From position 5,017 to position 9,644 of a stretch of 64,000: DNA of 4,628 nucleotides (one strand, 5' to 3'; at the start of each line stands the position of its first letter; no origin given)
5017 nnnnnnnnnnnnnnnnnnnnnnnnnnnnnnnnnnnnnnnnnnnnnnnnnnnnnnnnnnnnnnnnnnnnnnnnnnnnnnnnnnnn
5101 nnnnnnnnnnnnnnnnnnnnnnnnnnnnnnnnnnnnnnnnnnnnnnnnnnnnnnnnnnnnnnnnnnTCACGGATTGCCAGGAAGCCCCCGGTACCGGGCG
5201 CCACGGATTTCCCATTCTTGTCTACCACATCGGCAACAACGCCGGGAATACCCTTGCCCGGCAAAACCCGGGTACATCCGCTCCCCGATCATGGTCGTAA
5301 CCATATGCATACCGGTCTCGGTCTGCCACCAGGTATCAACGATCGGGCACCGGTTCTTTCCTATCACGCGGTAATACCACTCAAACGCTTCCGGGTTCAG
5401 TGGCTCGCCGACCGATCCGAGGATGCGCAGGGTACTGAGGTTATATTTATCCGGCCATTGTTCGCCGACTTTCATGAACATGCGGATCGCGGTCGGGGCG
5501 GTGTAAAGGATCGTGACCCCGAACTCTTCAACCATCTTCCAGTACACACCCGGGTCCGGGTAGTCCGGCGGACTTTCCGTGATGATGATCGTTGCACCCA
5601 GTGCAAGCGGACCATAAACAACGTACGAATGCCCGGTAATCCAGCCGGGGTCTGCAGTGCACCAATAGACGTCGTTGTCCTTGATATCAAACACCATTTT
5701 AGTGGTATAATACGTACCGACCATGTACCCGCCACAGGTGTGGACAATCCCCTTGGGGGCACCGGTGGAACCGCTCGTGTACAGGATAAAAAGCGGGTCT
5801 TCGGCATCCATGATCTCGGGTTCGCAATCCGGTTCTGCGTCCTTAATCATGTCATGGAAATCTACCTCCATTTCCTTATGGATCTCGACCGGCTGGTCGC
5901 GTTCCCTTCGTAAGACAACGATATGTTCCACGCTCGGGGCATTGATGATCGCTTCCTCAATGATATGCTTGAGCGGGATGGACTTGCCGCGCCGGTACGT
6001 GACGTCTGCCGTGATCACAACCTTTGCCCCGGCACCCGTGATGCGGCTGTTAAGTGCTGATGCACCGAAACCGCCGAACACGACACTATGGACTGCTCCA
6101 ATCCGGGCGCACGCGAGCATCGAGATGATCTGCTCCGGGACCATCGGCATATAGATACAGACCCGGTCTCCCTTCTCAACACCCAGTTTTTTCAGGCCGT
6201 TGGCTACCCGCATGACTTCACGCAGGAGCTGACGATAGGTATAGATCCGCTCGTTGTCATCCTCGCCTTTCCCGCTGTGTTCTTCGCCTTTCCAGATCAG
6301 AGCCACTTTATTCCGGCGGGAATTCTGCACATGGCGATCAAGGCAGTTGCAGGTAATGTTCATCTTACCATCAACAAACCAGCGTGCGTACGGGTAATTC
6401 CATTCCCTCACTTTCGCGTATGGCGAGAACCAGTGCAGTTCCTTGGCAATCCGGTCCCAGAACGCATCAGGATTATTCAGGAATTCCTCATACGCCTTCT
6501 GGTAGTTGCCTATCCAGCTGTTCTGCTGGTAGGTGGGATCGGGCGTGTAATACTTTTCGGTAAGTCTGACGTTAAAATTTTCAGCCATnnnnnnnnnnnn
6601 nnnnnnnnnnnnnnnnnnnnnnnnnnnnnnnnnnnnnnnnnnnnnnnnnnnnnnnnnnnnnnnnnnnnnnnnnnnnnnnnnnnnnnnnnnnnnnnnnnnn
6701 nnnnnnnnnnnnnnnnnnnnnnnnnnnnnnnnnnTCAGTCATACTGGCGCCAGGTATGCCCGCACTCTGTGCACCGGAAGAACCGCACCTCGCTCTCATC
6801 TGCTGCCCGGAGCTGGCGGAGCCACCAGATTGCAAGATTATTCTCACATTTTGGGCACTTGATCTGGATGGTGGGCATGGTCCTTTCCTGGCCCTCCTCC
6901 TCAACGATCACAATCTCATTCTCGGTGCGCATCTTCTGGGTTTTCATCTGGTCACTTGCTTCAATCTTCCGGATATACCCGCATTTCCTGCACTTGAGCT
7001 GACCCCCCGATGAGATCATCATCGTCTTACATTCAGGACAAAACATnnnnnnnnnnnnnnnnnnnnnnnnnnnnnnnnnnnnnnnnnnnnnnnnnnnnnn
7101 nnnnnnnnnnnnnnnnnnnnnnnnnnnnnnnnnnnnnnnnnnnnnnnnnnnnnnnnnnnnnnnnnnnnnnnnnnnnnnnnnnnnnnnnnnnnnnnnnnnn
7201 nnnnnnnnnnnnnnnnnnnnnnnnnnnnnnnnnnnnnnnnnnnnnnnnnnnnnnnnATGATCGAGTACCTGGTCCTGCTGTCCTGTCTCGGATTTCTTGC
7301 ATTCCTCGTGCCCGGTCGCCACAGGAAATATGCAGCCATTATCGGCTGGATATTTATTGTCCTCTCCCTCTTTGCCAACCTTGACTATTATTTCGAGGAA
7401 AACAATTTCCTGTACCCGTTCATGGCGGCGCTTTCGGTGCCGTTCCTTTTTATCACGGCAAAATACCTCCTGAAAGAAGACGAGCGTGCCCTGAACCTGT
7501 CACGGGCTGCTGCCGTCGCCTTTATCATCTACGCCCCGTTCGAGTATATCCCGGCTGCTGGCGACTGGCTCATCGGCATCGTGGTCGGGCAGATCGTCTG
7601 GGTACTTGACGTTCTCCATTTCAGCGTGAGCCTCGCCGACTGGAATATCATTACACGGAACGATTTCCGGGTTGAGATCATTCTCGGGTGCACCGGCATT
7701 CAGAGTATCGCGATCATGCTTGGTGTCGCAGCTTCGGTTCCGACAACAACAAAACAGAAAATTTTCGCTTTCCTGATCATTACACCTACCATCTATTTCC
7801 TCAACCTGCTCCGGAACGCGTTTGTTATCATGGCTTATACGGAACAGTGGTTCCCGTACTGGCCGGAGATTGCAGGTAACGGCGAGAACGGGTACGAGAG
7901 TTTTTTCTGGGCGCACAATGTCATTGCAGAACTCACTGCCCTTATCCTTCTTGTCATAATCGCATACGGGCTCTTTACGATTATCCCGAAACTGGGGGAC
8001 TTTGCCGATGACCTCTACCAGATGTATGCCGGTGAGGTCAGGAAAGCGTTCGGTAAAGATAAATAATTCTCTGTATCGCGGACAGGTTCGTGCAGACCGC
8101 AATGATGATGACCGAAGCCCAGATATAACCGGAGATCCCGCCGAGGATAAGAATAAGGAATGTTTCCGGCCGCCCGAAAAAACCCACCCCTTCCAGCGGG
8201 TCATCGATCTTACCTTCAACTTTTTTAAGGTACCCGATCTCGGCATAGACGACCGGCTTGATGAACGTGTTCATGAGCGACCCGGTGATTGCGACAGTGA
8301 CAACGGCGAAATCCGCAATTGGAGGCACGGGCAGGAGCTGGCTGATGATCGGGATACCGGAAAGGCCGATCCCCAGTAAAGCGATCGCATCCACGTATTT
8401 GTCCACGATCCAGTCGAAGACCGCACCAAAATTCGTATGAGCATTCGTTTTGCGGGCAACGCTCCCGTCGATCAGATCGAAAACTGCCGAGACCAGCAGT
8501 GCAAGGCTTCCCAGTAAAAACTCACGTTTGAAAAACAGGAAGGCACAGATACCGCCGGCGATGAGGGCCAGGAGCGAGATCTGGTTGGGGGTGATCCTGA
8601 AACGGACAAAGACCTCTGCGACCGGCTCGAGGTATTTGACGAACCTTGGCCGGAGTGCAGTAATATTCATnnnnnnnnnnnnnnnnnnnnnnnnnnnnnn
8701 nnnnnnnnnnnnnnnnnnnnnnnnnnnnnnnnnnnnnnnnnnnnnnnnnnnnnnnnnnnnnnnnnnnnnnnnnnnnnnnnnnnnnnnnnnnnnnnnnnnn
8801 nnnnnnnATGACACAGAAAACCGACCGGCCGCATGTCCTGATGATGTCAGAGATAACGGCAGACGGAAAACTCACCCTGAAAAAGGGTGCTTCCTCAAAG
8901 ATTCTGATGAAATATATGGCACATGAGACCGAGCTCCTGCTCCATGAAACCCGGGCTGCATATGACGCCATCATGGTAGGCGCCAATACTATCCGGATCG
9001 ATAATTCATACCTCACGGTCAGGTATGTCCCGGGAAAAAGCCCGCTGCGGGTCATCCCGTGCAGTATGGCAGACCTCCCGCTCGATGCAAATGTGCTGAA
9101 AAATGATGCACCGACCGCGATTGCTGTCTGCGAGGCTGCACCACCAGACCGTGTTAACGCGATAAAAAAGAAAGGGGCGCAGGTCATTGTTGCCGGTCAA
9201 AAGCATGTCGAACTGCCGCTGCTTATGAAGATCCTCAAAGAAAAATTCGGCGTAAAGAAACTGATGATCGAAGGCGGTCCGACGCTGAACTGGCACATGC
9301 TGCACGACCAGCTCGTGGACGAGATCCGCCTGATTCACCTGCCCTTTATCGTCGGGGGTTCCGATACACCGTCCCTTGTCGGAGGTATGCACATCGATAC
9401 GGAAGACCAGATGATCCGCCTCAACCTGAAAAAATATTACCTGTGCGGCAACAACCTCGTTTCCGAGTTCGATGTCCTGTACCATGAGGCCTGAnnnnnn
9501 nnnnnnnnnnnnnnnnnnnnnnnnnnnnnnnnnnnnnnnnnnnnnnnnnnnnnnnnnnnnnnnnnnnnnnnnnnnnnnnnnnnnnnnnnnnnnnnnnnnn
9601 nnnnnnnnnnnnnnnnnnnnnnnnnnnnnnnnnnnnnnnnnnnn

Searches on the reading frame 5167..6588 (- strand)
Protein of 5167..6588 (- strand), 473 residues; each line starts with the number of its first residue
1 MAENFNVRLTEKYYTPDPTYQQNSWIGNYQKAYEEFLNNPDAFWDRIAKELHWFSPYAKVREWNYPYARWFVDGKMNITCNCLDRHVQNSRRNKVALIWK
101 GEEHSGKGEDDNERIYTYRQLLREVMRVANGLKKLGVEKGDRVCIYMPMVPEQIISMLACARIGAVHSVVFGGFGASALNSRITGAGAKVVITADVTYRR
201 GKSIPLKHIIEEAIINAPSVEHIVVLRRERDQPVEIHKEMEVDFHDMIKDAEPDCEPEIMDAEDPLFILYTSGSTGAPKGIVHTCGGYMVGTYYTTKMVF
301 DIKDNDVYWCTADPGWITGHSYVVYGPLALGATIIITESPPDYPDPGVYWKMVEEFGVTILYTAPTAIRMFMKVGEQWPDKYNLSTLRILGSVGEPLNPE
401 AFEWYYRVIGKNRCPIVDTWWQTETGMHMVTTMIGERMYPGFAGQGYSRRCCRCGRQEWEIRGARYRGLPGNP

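Call 36: search_protein_families(library=ncbifam, proteins=[window:5167-6588:-], max_evalue=0.00001)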
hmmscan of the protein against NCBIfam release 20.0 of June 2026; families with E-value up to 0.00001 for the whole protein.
window:5167-6588:- (473 aa): 76 families (the best 25 are shown)
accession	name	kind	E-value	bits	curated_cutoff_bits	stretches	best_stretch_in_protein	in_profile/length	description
NF001208.0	PRK00174.1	subfamily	7.2e-189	629.2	657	1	10-440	8-435/649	acetate--CoA ligase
TIGR02188.1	Ac_CoA_lig_AcsA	equivalog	1.2e-183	611.8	724.95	1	27-444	5-422/629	acetate--CoA ligase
NF007815.0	PRK10524.1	equivalog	1.2e-119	400.7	955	1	28-434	3-401/629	propionate--CoA ligase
TIGR02316.1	propion_prpE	equivalog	6.8e-111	371.8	827.4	1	28-435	2-401/628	propionate--CoA ligase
NF003313.0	PRK04319.1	equivalog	1.4e-97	327.4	729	1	69-445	36-384/574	acetate--CoA ligase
NF002937.0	PRK03584.1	subfamily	3.3e-71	240.3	639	1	21-412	30-412/657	acetoacetate--CoA ligase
TIGR01217.1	ac_ac_CoA_syn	equivalog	7.7e-54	182.9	520.9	1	26-410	34-409/652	acetoacetate--CoA ligase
NF004837.0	PRK06187.1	subfamily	5.5e-35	120.6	476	1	86-433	16-331/531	long-chain-fatty-acid--CoA ligase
NF047394.1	AcylCoAsynMbcS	equivalog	1.8e-34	119.3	850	1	82-445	17-343/525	acyl-CoA synthetase MbcS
TIGR02262.1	benz_CoA_lig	subfamily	6e-28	97.8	375.25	1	77-426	4-316/508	benzoate-CoA ligase family protein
TIGR01733.1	AA-adenyl-dom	subfamily_domain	6.6e-27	94.3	317.4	1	117-432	1-280/409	amino acid adenylation domain-containing protein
TIGR03208.1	cyc_hxne_CoA_lg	equivalog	1.4e-26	93.3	792.3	1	108-432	46-354/538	cyclohexanecarboxylate-CoA ligase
NF005714.0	PRK07529.1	subfamily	1.6e-24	86.2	632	1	109-444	57-394/640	acyl-CoA synthetase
NF053567.1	HBDA_AROS1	equivalog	2e-24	85.8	1000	1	112-426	36-325/523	3-hydroxybenzoate--CoA ligase HbdA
NF006181.0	PRK08314.1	subfamily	4.5e-24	84.6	705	1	115-399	49-332/563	long-chain-fatty-acid--CoA ligase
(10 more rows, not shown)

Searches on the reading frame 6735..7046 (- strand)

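Call 11: search_protein_families(library=pfam, proteins=[window:6735-7046:-], max_evalue=0.01)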
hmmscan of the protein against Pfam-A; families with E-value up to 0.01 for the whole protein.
window:6735-7046:- (103 aa): 14 families
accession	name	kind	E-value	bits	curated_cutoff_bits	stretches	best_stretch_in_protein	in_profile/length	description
PF01096.23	Zn_ribbon_TFIIS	-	5.8e-18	64.9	21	1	62-100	1-39/39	Transcription factor S-II (TFIIS)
PF02150.21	Zn_ribbon_RPB9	-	2.8e-09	37.1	25.2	1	2-29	3-34/36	RNA polymerases M/15 Kd subunit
PF13248.11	Zn_ribbon_3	-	1e-05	25.2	27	0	3-24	5-24/26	zinc-ribbon domain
PF12760.12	Zn_ribbon_IS1595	-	1.7e-05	25.1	25.4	1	62-98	19-46/46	Transposase zinc-ribbon domain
PF19769.4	CPxCG_zf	-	0.00014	22.1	27.2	0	64-100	1-34/183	CPxCG-related zinc finger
PF22289.1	DmmA-like_C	-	0.00019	21.7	27.4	0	2-23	3-25/44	Dimethylamine monooxygenase subunit DmmA-like, C-terminal domain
PF07282.18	Cas12f1-like_TNB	-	0.00032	21.2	26.3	0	63-99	30-50/60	Cas12f1-like, TNB domain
PF18551.6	TackOD1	-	0.00041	20.4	32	0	2-70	90-156/188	Thaumarchaeal output domain 1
PF08271.17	Zn_Ribbon_TF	-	0.0017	18.3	29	0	1-29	1-32/43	TFIIB zinc-binding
PF23783.1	Zn_ribbon_TiaS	-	0.004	17.3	27.3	1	3-27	4-30/41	TiaS C-terminal zinc ribbon domain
PF07191.17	Zn_ribbon_6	-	0.0054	17.1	25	0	3-29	3-29/67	Double zinc ribbon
PF12773.13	DZR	-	0.0073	16.9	27.3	0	2-29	14-37/45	Double zinc ribbon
PF19134.6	DUF5817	-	0.0079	16.6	31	0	3-39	6-44/57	Domain of unknown function (DUF5817)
PF13717.11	Zn_ribbon_4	-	0.0079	16.6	30.3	0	90-100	26-36/36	zinc-ribbon domain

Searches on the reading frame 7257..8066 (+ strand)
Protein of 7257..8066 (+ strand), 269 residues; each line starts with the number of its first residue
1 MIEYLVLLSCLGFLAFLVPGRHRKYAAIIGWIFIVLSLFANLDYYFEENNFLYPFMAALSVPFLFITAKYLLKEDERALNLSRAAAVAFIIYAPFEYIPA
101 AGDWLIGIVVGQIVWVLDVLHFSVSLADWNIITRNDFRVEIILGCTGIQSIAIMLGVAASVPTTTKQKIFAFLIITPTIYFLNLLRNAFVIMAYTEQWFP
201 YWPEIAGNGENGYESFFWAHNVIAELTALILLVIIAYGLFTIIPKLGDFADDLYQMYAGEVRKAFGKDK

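Call 3: search_protein_families(library=ncbifam, proteins=[window:7257-8066:+], max_evalue=1)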
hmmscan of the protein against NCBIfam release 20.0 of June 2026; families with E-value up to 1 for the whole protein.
window:7257-8066:+ (269 aa): 13 families
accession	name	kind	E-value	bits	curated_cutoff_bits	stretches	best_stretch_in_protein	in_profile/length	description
TIGR04125.1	exosort_PGF_TRM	exception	3.1e-90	302.3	75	1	4-263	1-269/271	archaeosortase A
TIGR04178.1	exo_archaeo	signature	3.9e-22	78.3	23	1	139-244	1-96/97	exosortase/archaeosortase family protein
TIGR04124.1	archaeo_artE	exception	9.2e-10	38.8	95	1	99-199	24-120/153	archaeosortase family protein ArtE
NF045528.1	heimosortase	equivalog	2.1e-07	31.1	130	1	137-234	84-174/199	heimdallarchaeosortase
NF041736.1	archaeo_artH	equivalog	6.9e-06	26.2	200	1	70-194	10-149/202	archaeosortase H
TIGR03763.1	cyanoexo_CrtA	exception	2.8e-05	23.8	150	1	25-204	60-237/260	cyanoexosortase A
TIGR04300.1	exosort_XrtM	exception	3.1e-05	24.5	125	1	128-199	44-117/150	exosortase family protein XrtM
NF046081.1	exosort_XrtX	exception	7.2e-05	22.8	170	1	103-194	34-128/168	exosortase X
NF046083.1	exosort_XrtY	exception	0.0003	20.7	160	1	95-192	43-136/168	exosortase Y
TIGR04144.1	archaeo_VPXXXP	exception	0.0015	18.5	150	1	118-201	42-124/156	archaeosortase B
NF007711.0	PRK10408.1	equivalog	0.0021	18.2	124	1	105-174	7-76/112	L-valine transporter subunit YgaH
TIGR04177.1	exosort_XrtH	exception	0.0082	16.1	86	1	130-190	55-117/158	exosortase H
TIGR04128.1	exoso_Fjoh_1448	exception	0.35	11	90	1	129-194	73-138/174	exosortase family protein XrtF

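Call 4: search_protein_families(library=pfam, proteins=[window:7257-8066:+], max_evalue=0.1)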
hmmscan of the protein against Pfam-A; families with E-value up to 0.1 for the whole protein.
window:7257-8066:+ (269 aa): 1 family
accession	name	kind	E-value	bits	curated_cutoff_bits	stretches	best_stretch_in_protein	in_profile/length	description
PF09721.15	Exosortase_EpsH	-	6e-08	32.8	25.7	1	11-195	32-220/254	Transmembrane exosortase (Exosortase_EpsH)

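Call 7: find_encoding_contigs(protein=window:7257-8066:+, flank=5000, max_places=4)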
Protein window:7257-8066:+ (269 aa): no gene with exactly this product is on record in the collection.

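Call 47: find_related_loci(query=window:7257-8066:+, collection=genome_contigs, flank=10000)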
Query window:7257-8066:+ (269 aa) in genome_contigs; peptide patterns used: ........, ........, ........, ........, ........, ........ (x = any residue, [..] = any of these).
142 stretches matched a pattern; 56 encode a relative of the query (tblastn E <= 1e-3); 56 distinct loci.
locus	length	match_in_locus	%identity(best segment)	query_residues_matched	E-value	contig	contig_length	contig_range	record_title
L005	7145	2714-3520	89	1-269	3e-162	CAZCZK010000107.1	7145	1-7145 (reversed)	MAG TPA_asm: uncultured Methanoregula sp. isolate SRP192927_co4_900 genome assembly, contig: NODE_28045_length_7145_cov_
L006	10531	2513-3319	90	1-269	3e-164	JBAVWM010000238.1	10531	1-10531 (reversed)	MAG: Methanoregula sp. isolate MFD03653_ilm_asm_bin1 k127_118444, whole genome shotgun sequence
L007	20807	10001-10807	84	1-269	1e-153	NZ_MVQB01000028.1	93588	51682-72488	MAG: Methanoregula sp. PtaB.Bin085 A4E33_contig000028, whole genome shotgun sequence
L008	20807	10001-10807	82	1-269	5e-149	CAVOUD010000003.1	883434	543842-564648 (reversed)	MAG: uncultured Methanoregulaceae archaeon isolate MFD10007.bin.2.108 genome assembly, contig: contig_8311, whole genome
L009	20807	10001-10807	81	1-269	3e-145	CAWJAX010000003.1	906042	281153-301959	MAG: uncultured Methanoregulaceae archaeon isolate MFD04716.bin.1.240 genome assembly, contig: contig_33037, whole genom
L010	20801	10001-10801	80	1-267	7e-145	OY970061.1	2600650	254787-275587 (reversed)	MAG: uncultured Methanoregulaceae archaeon isolate MFD01231.bin.c.5 genome assembly, chromosome: 1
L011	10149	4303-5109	79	1-269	7e-145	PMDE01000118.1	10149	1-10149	MAG: Methanoregula sp. isolate fen_63 73.20120700_E2X.63_contig_335491, whole genome shotgun sequence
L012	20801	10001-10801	79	1-267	2e-144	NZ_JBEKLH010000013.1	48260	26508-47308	MAG: Methanoregula sp. isolate SPRUCE 366 SPRUCE_366_13, whole genome shotgun sequence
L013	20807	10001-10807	80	1-269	2e-144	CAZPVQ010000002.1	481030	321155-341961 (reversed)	MAG TPA_asm: uncultured Methanoregula sp. isolate SRP302447_co3_209 genome assembly, contig: NODE_37_length_481030_cov_3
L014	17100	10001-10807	78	1-269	2e-143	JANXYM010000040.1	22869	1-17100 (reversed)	MAG: Methanomicrobiales archaeon isolate GL140_3_metabat_414 GL140_3_k141_2617695, whole genome shotgun sequence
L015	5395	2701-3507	79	1-269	6e-143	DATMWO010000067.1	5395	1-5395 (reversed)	MAG TPA_asm: Methanoregula sp. isolate SMAG_U13096 k141_125644, whole genome shotgun sequence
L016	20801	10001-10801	80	1-267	1e-141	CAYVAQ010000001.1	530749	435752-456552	MAG TPA_asm: uncultured Methanoregula sp. isolate binchicken_co20_287 genome assembly, contig: NODE_10_length_530749_cov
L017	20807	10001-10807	77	1-269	1e-141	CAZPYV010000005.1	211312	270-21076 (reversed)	MAG TPA_asm: uncultured Methanoregula sp. isolate SRP302447_co1_110 genome assembly, contig: NODE_222_length_211312_cov_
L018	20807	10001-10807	78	1-269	3e-141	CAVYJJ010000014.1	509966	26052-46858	MAG: uncultured Methanoregulaceae archaeon isolate MFD01299.bin.2.82 genome assembly, contig: contig_51249, whole genome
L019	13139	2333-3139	78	1-269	2e-141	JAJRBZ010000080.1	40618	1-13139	MAG: Methanoregula sp. isolate OWC_0051 OWC_0051_k121_13102925, whole genome shotgun sequence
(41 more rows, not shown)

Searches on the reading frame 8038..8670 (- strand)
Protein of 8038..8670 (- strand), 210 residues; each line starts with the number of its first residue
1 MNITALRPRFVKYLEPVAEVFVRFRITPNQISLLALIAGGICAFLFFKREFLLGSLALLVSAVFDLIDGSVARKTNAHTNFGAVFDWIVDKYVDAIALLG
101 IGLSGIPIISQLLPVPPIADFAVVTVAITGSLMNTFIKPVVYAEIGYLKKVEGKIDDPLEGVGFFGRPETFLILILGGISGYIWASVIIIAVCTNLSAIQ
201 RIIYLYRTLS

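Call 11: search_protein_families(library=pfam, proteins=[window:8038-8670:-], max_evalue=0.01)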
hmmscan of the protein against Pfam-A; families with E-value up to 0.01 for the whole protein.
window:8038-8670:- (210 aa): 1 family
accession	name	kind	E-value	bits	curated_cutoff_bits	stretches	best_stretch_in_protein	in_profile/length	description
PF01066.26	CDP-OH_P_transf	-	2.8e-15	57.4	22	1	26-153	2-119/152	CDP-alcohol phosphatidyltransferase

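Call 36: search_protein_families(library=ncbifam, proteins=[window:8038-8670:-], max_evalue=0.00001)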
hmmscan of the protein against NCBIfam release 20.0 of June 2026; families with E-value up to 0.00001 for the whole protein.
window:8038-8670:- (210 aa): 9 families
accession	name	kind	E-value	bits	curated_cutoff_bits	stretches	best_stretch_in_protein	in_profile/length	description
NF040950.1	archin_ph_syn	equivalog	1.1e-27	97.1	180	1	4-209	2-191/191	archaetidylinositol phosphate synthase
NF045883.1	PIPSynth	equivalog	2.6e-17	63.2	170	1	6-103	3-101/197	phosphatidylinositol phosphate synthase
NF041135.1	IPPtranDIPPsyn_Thcocales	equivalog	6.5e-16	58.3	580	1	25-205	249-416/419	bifunctional L-myo-inositol-1-phosphate cytidylyltransferase/CDP-L-myo-inositol myo-inositolphosphotransferase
NF052561.1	PIPSynBT1523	equivalog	1.1e-13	51.4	350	1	11-185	10-175/232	hypothetical protein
TIGR00560.1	pgsA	equivalog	1.9e-08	35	109.1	1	31-101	7-83/183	CDP-diacylglycerol--glycerol-3-phosphate 3-phosphatidyltransferase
NF038087.1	arch_ser_synth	exception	3.6e-07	30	240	1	27-96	6-73/216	archaetidylserine synthase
NF008090.0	PRK10832.1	equivalog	8.2e-07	29.3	304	1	43-99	24-80/182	CDP-diacylglycerol--glycerol-3-phosphate 3-phosphatidyltransferase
NF053678.1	ClpnSynClsA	equivalog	1.7e-06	28.4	240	1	27-103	5-82/180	cardiolipin synthase ClsA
TIGR00473.1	pssA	equivalog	6.2e-06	26.4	107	0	37-90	6-59/153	CDP-diacylglycerol--serine O-phosphatidyltransferase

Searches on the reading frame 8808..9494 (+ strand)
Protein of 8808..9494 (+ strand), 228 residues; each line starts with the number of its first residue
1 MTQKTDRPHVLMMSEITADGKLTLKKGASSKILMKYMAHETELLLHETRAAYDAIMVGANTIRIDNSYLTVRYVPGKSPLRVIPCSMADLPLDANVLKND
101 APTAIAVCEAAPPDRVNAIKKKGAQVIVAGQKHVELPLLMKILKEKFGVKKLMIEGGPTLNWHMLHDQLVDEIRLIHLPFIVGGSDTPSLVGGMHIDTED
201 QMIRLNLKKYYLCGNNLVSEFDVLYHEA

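Call 11: search_protein_families(library=pfam, proteins=[window:8808-9494:+], max_evalue=0.01)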
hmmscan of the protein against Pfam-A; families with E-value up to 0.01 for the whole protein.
window:8808-9494:+ (228 aa): 1 family
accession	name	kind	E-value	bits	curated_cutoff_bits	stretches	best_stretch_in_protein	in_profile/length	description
PF01872.23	RibD_C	-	4.1e-45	154.5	24.1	1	8-218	1-196/197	RibD C-terminal domain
